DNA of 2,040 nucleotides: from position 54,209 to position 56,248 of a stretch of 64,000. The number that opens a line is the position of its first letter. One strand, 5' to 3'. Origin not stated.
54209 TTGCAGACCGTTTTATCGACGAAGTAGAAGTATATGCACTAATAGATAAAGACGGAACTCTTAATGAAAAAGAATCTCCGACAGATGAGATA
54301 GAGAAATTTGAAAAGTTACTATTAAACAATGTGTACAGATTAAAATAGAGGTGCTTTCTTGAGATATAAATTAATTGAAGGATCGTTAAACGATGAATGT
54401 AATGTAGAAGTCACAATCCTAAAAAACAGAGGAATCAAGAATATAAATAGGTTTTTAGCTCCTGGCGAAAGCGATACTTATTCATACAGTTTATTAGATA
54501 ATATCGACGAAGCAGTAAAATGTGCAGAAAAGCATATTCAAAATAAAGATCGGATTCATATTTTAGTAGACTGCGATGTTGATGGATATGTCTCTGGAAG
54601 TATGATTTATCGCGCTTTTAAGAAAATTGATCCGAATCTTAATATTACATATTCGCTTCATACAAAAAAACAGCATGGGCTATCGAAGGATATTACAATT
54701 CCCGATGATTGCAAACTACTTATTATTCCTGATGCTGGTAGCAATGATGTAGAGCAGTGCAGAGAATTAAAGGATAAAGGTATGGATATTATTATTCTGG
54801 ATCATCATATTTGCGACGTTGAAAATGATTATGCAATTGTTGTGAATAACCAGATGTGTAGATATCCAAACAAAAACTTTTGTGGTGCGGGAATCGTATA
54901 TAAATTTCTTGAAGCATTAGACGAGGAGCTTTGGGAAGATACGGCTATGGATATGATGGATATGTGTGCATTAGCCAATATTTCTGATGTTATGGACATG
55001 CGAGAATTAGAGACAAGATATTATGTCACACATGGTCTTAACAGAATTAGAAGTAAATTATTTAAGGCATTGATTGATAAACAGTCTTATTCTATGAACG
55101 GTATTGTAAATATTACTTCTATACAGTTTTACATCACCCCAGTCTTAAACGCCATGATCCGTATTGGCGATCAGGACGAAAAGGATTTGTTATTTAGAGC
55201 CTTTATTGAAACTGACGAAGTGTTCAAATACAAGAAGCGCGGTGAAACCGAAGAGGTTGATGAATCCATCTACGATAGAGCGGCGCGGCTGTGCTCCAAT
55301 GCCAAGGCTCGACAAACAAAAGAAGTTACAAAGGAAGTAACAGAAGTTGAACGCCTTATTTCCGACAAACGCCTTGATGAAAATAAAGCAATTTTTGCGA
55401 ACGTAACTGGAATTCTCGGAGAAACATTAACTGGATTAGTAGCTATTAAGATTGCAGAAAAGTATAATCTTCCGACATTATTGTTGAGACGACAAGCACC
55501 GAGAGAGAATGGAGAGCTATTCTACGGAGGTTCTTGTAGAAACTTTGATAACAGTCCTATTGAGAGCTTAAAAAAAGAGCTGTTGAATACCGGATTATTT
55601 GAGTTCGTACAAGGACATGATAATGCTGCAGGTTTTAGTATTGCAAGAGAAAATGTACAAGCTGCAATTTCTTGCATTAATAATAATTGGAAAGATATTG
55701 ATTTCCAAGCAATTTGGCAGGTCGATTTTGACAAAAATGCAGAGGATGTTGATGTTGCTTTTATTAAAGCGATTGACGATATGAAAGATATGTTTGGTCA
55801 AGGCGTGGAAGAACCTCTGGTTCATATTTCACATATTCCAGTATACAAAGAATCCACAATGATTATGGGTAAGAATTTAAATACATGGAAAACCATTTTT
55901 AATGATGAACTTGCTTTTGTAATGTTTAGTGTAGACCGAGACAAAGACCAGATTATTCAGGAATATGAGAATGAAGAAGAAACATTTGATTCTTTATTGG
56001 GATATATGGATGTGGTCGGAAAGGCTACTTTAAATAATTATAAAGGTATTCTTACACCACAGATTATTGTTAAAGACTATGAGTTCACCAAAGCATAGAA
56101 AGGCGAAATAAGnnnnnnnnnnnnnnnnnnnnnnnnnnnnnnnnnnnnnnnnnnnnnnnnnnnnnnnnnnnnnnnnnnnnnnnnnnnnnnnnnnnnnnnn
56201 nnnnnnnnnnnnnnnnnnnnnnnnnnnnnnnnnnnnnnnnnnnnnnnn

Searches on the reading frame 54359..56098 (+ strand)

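Call 42: search_protein_families(library=phrogs, proteins=[window:54359-56098:+], max_evalue=0.00001)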
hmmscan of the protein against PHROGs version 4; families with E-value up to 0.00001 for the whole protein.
window:54359-56098:+ (579 aa): 2 families
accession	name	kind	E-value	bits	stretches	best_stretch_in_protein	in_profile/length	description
phrog_2484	-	DNA, RNA and nucleotide metabolism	3.7e-157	525.3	1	2-578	2-560/564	RecJ-like ssDNA exonuclease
phrog_4771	-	other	3.4e-11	43.8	1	62-240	15-175/363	DHH phosphoesterase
